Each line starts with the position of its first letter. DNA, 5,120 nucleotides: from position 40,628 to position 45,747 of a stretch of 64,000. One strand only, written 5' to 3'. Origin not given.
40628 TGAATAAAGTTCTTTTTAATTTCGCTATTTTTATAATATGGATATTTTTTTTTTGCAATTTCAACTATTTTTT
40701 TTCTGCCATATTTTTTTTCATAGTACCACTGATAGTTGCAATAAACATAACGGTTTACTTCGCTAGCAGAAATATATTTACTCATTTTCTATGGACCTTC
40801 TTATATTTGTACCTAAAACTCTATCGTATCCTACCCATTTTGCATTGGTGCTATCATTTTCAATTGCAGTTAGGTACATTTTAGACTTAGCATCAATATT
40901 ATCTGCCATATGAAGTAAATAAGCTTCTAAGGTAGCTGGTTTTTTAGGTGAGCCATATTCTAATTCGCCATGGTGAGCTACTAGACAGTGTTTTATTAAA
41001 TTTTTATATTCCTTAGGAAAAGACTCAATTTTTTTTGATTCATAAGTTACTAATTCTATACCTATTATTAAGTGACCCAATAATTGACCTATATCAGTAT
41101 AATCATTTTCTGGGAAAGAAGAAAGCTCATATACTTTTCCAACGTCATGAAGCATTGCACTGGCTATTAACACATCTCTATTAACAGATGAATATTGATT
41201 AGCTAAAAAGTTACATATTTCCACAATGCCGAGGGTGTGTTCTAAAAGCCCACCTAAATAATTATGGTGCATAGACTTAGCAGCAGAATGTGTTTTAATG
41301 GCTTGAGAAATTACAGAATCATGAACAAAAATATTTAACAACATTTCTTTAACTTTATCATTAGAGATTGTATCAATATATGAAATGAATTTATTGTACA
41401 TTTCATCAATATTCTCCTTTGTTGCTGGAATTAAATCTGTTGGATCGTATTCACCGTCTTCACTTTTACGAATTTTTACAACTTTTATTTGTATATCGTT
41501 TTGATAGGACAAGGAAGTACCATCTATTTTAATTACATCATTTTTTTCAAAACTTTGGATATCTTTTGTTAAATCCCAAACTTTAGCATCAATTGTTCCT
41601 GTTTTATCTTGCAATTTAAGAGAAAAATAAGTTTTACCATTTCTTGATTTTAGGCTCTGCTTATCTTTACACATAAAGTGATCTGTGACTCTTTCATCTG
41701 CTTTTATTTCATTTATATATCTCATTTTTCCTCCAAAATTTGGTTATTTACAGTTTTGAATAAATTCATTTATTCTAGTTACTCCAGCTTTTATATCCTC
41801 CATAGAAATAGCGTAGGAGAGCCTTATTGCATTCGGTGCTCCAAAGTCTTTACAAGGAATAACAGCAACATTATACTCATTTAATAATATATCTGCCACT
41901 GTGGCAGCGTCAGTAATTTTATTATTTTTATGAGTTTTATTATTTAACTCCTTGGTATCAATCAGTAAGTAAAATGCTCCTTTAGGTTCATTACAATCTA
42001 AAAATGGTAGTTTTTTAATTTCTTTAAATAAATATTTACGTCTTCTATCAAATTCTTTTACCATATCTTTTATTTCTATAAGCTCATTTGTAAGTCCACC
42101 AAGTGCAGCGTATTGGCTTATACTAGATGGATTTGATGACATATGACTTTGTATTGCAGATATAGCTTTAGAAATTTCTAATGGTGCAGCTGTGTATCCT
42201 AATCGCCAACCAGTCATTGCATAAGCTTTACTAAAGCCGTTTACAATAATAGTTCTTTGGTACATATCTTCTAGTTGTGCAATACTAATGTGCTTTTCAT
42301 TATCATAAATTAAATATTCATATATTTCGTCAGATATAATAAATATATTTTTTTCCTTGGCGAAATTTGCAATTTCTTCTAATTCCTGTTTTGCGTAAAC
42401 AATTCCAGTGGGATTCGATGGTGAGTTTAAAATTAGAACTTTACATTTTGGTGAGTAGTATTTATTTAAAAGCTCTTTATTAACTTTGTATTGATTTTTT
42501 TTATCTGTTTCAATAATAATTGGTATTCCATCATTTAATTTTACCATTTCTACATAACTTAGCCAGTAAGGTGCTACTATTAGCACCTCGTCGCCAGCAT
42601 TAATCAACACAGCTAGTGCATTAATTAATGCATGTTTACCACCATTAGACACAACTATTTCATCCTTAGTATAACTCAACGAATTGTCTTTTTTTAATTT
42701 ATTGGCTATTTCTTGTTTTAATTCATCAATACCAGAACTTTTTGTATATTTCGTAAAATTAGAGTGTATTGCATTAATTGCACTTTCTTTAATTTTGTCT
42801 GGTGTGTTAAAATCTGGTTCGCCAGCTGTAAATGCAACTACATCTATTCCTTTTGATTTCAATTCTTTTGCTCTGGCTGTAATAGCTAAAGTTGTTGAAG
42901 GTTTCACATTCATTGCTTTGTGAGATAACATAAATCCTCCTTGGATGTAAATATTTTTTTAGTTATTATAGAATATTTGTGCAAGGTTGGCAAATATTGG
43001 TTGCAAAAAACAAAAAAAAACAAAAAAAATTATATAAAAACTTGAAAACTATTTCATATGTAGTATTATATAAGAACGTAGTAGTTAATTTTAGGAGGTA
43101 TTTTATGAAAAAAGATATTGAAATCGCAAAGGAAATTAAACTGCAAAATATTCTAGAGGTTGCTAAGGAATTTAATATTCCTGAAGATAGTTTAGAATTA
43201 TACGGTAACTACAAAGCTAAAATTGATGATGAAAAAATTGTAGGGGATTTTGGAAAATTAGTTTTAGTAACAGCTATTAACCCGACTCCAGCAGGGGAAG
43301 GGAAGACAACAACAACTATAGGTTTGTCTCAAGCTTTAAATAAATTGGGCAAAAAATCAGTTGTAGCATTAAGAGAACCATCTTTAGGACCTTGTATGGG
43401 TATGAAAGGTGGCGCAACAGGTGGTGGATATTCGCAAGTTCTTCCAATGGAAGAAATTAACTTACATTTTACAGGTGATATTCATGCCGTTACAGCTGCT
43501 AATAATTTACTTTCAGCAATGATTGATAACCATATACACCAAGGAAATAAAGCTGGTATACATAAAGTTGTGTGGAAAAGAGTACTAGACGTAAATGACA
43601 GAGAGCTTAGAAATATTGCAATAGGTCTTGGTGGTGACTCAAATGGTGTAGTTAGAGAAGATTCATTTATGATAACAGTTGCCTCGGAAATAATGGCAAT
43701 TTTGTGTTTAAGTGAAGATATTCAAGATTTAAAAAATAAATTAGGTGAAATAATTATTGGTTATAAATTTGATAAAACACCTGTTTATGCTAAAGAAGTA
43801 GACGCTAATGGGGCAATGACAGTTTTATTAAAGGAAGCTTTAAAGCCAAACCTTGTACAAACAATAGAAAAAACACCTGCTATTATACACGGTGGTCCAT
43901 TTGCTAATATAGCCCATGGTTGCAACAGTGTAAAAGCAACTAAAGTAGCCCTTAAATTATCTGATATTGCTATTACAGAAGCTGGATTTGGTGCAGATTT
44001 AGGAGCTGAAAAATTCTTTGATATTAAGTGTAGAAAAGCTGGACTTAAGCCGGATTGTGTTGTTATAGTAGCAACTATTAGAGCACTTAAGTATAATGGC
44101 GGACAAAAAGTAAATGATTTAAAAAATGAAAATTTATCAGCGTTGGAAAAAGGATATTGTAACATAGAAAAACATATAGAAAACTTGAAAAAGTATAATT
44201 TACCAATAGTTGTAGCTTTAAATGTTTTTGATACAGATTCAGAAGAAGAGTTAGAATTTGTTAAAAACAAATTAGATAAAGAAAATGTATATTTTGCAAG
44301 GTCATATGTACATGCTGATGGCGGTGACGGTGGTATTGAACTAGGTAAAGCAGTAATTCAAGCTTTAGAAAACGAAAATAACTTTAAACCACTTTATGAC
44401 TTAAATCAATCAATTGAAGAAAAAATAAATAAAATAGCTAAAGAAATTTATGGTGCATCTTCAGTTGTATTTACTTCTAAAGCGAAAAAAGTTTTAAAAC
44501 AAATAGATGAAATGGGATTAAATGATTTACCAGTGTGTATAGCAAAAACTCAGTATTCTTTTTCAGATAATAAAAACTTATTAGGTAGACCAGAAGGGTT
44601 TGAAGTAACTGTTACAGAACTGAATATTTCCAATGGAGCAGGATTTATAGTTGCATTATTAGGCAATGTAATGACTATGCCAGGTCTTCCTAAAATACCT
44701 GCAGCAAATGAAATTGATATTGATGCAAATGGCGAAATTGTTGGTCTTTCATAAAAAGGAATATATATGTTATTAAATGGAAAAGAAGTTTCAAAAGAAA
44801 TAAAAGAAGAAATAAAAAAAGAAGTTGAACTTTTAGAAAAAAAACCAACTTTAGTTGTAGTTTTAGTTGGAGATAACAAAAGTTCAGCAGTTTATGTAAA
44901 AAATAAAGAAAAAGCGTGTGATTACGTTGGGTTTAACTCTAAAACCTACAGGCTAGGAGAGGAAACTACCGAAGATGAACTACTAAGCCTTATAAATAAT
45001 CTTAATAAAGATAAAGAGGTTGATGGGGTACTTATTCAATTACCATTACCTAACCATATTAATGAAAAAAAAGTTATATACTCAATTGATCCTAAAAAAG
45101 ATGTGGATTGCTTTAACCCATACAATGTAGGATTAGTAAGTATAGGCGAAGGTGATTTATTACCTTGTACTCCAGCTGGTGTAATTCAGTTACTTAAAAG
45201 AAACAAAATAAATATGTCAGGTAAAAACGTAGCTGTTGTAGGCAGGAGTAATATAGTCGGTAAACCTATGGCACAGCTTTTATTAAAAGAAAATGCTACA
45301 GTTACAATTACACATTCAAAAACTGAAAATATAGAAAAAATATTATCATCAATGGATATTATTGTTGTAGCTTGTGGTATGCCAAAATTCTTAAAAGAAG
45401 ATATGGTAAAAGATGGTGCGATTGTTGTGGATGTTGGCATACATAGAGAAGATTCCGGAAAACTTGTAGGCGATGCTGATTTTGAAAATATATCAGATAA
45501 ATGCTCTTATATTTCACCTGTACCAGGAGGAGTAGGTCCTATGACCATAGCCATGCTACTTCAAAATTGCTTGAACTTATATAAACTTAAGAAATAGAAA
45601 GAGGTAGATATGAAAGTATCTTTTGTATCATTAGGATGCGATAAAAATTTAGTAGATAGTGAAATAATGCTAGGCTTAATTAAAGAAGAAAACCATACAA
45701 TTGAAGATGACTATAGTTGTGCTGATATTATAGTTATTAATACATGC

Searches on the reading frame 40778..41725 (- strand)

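Call 59: search_protein_families(library=pfam, proteins=[window:40778-41725:-], max_evalue=0.00001)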
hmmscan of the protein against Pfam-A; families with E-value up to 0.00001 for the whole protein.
window:40778-41725:- (315 aa): 2 families
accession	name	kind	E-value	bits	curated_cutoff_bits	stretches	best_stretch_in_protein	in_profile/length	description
PF01966.28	HD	-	4.9e-13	49.8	22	1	161-279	2-115/116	HD domain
PF01336.31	tRNA_anti-codon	-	1.5e-08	34.9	27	1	26-86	11-73/75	OB-fold nucleic acid binding domain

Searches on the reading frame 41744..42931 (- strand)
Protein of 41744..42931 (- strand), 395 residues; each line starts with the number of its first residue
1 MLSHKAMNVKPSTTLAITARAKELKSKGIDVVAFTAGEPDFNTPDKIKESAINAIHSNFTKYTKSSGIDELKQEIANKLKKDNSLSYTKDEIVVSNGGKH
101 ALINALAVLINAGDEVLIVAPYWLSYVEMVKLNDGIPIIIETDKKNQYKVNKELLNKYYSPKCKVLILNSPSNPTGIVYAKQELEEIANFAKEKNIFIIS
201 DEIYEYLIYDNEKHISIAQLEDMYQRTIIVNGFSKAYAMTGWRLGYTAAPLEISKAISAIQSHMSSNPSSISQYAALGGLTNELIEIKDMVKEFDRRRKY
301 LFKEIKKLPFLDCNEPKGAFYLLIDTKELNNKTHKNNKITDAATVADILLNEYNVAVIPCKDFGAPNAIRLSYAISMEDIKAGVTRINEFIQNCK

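Call 59: search_protein_families(library=pfam, proteins=[window:41744-42931:-], max_evalue=0.00001)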
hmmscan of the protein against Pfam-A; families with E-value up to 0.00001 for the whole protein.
window:41744-42931:- (395 aa): 1 family
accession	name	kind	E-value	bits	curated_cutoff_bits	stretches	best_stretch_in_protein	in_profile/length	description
PF00155.27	Aminotran_1_2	-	2.4e-75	254.4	19.7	1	30-387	2-361/361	Aminotransferase class I and II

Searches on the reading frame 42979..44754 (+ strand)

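Call 59: search_protein_families(library=pfam, proteins=[window:42979-44754:+], max_evalue=0.00001)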
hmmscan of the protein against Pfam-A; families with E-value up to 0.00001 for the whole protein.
window:42979-44754:+ (591 aa): 1 family
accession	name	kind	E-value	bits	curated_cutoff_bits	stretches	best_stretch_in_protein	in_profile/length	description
PF01268.25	FTHFS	-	1.5e-259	862.4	27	1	44-591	1-556/556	Formate--tetrahydrofolate ligase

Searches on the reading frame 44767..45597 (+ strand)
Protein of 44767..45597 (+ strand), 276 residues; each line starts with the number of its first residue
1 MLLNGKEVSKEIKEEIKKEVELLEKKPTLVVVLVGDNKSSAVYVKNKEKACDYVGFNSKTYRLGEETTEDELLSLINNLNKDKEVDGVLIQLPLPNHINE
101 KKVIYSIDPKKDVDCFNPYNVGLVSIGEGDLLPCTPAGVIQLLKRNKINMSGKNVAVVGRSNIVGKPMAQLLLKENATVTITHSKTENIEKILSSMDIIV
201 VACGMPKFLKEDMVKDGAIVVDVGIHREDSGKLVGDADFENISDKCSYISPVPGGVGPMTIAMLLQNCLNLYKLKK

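Call 59: search_protein_families(library=pfam, proteins=[window:44767-45597:+], max_evalue=0.00001)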
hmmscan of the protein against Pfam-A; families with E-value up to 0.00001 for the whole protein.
window:44767-45597:+ (276 aa): 2 families
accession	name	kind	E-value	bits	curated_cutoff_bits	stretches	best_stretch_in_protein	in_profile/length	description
PF02882.25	THF_DHG_CYH_C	-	8.8e-67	223.8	27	1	117-273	1-157/160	Tetrahydrofolate dehydrogenase/cyclohydrolase, NAD(P)-binding domain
PF00763.28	THF_DHG_CYH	-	2.1e-42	144.5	32.8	1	3-114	1-115/115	Tetrahydrofolate dehydrogenase/cyclohydrolase, catalytic domain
